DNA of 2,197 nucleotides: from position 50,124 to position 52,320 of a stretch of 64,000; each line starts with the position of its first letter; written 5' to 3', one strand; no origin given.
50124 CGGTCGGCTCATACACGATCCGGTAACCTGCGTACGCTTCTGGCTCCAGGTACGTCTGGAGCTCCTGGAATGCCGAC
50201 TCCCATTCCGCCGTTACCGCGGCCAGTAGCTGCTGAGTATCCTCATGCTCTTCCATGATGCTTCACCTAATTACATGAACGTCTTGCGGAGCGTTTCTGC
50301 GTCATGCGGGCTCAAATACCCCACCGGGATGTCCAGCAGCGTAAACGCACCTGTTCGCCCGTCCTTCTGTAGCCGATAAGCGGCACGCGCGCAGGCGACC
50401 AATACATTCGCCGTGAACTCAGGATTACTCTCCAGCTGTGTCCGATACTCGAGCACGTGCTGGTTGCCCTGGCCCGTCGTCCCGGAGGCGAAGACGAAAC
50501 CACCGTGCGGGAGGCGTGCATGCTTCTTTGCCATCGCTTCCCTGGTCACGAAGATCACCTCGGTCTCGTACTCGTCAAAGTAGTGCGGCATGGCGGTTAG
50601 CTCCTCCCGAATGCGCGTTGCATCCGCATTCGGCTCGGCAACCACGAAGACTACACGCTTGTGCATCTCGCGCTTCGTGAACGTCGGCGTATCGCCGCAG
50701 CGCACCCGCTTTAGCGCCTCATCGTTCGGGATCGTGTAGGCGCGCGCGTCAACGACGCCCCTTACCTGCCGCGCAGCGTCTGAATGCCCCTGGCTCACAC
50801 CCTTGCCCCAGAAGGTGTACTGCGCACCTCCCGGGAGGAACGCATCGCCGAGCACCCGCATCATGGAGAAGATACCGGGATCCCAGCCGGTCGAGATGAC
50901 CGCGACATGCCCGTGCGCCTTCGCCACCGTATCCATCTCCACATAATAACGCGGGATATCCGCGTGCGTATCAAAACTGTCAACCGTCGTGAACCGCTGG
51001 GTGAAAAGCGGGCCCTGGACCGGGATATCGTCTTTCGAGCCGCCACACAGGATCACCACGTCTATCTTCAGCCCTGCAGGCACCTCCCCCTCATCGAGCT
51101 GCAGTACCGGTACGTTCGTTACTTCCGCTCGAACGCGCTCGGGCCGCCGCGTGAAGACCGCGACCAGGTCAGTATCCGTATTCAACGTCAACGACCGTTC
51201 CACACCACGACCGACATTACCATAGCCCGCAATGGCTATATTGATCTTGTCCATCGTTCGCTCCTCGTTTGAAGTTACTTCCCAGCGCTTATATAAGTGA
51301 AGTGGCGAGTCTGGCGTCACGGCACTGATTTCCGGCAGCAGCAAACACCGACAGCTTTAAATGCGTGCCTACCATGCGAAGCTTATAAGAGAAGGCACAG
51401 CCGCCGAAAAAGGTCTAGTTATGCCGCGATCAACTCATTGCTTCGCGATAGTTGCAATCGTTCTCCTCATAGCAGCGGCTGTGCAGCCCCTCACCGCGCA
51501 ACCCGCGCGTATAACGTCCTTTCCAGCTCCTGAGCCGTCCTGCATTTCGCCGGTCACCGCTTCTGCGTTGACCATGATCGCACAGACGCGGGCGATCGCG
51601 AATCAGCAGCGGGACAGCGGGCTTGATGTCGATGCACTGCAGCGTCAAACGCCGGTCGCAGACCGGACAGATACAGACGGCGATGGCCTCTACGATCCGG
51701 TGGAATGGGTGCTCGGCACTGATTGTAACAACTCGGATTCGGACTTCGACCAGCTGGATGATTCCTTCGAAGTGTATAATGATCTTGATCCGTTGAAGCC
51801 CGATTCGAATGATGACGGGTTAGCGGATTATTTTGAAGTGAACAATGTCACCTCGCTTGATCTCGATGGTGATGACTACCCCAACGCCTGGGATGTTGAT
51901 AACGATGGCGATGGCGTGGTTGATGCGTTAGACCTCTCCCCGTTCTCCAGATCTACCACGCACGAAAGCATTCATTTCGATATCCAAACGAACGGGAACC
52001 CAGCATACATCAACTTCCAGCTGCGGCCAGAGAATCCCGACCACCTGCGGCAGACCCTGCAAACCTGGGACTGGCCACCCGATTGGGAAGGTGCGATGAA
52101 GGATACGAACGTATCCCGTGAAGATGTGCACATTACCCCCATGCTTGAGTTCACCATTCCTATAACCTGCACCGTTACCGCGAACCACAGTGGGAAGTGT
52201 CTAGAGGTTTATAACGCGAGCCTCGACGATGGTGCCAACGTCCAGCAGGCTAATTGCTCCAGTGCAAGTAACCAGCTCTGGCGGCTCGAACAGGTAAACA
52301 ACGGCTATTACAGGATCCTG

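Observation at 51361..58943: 2133-aa PGF-CTERM surface protein with an internal ~4-TM-helix block, adjacent to a bactofilin-repeat membrane protein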

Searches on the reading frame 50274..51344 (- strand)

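Call 93: search_protein_families(library=pfam, proteins=[window:50274-51344:-], max_evalue=0.001)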
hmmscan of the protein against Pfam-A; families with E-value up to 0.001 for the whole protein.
window:50274-51344:- (357 aa): 1 family
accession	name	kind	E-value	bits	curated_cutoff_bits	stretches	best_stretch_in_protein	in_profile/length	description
PF16654.10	DAPDH_C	-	3.5e-65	219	30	1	153-306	1-154/154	Diaminopimelic acid dehydrogenase C-terminal domain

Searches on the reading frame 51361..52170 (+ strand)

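Call 39: search_protein_families(library=pfam, proteins=[window:51361-52170:+], max_evalue=10)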
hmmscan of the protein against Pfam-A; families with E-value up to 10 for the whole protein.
window:51361-52170:+ (270 aa): 1 family
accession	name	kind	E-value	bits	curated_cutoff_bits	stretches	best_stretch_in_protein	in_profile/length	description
PF18884.5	TSP3_bac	-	0.034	14.4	25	1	104-121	1-18/22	Bacterial TSP3 repeat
